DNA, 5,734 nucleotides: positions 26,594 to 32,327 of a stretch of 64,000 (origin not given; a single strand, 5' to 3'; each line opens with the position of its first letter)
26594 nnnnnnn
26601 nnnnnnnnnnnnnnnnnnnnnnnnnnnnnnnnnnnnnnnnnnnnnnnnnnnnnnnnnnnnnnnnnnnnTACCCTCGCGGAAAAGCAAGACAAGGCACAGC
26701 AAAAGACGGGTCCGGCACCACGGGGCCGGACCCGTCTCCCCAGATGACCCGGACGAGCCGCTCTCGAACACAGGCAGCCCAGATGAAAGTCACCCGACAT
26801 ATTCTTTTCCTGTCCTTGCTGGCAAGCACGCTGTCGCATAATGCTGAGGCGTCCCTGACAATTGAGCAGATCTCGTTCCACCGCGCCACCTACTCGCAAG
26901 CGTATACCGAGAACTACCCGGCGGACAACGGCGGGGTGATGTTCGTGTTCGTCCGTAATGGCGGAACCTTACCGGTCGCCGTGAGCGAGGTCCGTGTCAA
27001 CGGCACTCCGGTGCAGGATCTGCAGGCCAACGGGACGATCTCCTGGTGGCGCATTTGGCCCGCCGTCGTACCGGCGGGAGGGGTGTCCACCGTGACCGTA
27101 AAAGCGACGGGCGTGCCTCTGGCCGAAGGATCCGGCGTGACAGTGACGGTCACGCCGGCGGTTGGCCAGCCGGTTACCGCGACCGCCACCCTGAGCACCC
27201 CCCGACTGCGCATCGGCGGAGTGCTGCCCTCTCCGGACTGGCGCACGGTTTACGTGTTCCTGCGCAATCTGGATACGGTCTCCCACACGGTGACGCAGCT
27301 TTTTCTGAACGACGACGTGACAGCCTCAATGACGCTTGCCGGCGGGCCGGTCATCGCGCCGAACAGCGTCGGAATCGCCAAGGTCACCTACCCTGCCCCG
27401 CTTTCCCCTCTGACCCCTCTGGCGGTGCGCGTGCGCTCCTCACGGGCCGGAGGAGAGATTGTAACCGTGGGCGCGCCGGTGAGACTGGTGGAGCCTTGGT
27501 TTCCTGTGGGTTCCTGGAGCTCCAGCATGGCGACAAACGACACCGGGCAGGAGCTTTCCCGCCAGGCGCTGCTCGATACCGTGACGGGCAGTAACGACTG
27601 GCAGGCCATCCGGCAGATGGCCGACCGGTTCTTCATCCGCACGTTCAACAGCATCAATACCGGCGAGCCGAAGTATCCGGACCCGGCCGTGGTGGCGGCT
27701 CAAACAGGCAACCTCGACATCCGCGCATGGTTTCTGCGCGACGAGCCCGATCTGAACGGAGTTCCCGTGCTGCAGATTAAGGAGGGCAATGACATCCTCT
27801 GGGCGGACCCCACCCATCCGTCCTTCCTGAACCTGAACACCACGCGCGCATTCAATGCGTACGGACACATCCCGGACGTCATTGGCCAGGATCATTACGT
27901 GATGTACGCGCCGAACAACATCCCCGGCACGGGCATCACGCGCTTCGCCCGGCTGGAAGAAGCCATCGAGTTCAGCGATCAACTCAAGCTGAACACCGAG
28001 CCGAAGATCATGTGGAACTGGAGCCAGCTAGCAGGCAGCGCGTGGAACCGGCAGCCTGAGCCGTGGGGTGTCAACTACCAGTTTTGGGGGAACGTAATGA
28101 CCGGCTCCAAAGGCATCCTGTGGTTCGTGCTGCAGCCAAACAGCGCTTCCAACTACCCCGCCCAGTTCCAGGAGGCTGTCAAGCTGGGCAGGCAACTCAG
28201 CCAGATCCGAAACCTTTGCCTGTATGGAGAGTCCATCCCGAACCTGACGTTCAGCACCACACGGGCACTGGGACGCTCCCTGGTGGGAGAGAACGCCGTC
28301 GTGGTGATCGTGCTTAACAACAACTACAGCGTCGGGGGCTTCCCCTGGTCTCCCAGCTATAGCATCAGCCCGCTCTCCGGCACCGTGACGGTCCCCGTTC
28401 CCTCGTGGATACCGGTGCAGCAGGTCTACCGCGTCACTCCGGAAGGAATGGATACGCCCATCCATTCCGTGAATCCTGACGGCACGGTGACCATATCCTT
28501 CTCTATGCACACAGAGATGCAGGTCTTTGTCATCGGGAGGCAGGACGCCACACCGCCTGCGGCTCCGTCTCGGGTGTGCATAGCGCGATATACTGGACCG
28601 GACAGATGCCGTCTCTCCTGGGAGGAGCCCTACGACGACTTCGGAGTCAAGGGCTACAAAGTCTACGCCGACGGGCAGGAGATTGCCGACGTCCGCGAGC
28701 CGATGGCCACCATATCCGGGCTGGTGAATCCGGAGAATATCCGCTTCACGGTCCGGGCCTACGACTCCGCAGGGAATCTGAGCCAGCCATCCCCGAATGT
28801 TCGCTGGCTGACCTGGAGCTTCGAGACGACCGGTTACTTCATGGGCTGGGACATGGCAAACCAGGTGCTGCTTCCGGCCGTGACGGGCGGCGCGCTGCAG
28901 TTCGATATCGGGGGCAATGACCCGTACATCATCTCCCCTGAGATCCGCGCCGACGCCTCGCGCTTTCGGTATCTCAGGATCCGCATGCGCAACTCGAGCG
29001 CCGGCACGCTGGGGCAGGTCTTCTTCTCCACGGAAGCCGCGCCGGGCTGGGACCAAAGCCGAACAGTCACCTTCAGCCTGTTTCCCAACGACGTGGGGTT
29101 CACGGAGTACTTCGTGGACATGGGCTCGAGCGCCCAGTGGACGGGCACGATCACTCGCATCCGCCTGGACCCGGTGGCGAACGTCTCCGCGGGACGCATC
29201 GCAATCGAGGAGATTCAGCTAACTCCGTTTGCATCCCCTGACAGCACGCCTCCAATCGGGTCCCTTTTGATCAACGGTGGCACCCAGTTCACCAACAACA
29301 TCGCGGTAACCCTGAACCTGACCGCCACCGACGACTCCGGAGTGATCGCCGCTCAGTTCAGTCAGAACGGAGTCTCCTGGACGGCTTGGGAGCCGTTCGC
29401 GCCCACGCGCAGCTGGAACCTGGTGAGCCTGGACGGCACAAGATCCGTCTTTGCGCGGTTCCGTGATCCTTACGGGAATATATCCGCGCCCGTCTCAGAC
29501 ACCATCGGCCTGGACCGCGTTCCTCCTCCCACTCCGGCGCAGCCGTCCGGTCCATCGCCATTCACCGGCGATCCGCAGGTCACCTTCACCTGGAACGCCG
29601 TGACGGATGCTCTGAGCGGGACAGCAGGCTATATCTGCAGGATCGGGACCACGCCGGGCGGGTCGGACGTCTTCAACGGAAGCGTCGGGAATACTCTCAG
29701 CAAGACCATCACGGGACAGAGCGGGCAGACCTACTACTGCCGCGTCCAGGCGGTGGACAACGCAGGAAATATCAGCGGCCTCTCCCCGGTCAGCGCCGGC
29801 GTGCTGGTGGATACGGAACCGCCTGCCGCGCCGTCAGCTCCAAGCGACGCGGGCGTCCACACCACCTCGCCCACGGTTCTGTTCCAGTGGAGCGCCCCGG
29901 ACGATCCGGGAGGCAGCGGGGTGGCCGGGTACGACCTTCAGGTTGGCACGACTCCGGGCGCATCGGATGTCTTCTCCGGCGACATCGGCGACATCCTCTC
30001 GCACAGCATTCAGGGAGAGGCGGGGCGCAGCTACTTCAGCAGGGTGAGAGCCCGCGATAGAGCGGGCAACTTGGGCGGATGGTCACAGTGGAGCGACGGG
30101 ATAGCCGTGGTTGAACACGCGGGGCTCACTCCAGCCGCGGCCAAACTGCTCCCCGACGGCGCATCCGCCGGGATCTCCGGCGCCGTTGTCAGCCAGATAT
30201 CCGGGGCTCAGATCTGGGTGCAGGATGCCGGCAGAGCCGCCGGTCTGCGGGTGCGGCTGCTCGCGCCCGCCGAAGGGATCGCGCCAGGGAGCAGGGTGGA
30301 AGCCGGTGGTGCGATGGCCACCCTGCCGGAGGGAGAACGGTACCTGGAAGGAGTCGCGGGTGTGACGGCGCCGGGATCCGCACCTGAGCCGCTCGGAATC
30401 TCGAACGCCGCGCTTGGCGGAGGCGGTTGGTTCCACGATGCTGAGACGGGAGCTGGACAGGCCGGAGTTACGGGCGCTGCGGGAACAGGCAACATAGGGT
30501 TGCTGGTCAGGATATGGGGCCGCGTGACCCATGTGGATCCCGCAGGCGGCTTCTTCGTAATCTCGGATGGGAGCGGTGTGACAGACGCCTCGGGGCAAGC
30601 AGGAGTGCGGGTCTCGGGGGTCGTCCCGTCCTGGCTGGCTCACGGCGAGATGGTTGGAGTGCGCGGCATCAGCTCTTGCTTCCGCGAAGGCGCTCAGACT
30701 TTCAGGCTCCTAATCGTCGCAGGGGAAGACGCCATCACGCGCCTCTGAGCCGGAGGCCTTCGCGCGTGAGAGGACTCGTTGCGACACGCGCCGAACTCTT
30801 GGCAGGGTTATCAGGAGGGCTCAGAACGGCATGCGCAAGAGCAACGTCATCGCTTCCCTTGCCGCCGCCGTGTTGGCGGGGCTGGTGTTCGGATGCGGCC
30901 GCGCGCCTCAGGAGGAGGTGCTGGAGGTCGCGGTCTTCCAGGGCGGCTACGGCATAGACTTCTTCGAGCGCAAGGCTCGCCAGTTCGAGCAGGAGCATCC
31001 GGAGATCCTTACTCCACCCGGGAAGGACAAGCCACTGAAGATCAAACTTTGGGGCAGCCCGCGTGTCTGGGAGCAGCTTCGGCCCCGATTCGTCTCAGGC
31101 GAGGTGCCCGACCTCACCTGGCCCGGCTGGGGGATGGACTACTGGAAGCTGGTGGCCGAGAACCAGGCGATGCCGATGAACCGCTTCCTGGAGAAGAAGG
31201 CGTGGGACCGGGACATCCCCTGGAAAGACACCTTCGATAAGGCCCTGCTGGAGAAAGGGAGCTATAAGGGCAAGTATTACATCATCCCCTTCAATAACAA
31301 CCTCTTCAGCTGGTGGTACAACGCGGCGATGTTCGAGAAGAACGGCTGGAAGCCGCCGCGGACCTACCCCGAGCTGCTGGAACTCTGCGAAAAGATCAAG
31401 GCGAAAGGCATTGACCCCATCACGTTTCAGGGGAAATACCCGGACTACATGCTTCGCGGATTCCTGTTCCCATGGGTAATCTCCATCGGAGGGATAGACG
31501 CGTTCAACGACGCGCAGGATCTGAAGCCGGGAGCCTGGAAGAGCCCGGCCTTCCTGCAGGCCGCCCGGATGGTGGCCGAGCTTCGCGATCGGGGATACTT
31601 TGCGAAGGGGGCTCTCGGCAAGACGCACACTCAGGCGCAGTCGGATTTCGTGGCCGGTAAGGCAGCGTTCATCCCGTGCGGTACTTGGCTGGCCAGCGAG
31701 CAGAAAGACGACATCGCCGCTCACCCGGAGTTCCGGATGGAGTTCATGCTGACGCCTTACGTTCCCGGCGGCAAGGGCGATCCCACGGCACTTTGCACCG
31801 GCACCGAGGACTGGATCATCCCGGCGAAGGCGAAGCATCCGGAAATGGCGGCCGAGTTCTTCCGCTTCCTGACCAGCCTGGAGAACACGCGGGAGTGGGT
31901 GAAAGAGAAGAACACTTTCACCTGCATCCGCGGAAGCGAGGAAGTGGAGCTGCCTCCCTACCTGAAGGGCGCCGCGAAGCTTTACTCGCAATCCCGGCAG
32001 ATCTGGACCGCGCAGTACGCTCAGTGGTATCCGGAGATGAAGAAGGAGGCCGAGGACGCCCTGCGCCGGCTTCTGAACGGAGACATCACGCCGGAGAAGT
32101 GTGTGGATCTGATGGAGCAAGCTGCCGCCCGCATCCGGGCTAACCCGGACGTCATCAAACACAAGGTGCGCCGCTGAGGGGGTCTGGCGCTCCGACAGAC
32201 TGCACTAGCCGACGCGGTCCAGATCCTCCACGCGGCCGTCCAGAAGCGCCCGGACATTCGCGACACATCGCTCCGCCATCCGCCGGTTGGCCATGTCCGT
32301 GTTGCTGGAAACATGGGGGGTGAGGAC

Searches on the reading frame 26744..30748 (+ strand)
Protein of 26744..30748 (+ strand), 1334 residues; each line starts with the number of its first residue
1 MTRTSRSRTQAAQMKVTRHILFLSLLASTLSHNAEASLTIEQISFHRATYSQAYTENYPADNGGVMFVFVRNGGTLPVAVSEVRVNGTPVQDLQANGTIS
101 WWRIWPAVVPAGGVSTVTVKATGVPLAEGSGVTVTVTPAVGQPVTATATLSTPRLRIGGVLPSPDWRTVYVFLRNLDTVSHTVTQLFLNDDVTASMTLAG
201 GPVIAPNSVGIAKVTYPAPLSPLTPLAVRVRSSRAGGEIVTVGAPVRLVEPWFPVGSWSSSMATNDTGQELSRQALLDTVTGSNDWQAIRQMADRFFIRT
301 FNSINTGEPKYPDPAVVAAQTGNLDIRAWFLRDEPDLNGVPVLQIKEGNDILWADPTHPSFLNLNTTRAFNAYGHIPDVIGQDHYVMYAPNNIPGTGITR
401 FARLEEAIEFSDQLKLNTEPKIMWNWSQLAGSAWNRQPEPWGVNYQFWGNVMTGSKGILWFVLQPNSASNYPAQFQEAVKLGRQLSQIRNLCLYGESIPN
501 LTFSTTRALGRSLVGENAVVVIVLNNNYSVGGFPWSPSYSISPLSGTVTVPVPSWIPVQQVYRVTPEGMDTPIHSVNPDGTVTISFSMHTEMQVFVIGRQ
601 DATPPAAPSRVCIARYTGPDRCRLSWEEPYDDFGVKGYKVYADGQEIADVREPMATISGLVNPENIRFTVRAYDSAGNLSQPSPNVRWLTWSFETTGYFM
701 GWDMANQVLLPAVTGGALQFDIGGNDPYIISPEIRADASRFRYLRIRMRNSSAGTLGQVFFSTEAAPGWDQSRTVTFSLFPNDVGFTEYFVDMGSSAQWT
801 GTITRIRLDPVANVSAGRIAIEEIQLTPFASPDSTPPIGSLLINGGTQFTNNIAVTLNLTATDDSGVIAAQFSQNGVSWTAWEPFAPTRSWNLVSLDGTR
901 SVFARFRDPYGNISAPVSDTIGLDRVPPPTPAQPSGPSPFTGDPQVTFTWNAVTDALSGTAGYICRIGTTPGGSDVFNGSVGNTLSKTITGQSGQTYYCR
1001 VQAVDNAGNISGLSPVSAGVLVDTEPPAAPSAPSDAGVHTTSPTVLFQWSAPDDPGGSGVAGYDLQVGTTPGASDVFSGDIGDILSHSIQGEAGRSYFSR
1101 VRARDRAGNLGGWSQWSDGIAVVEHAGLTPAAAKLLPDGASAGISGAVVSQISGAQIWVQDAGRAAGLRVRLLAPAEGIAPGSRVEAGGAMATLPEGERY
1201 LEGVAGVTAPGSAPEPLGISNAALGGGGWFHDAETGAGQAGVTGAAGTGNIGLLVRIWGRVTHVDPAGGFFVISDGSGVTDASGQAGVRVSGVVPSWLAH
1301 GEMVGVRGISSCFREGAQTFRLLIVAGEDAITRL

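Call 19: search_protein_families(library=pfam, proteins=[window:26744-30748:+], max_evalue=0.01)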
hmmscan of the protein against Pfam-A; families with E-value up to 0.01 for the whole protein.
window:26744-30748:+ (1334 aa): 3 families
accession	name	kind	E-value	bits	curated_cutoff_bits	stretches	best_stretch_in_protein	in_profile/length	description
PF00041.27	fn3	-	5.6e-09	36.5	25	0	608-685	3-80/84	Fibronectin type III domain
PF25523.1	Ig_RIMBP2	-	9.5e-08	32.4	27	1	604-678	2-89/105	RIMBP2-like, immunoglobulin-like domain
PF25788.1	Ig_Rha78A_N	-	1.8e-06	28.6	27.4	0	1039-1117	14-97/105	Rha78A-like, N-terminal immunoglobulin domain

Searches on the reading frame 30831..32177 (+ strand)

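Call 19: search_protein_families(library=pfam, proteins=[window:30831-32177:+], max_evalue=0.01)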
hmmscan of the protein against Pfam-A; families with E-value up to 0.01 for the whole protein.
window:30831-32177:+ (448 aa): 2 families
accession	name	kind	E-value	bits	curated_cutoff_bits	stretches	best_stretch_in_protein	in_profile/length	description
PF13416.11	SBP_bac_8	-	2.5e-28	100.1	27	1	75-370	20-266/279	Bacterial extracellular solute-binding protein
PF01547.30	SBP_bac_1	-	1.8e-23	84.4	26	1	81-352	38-305/307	Bacterial extracellular solute-binding protein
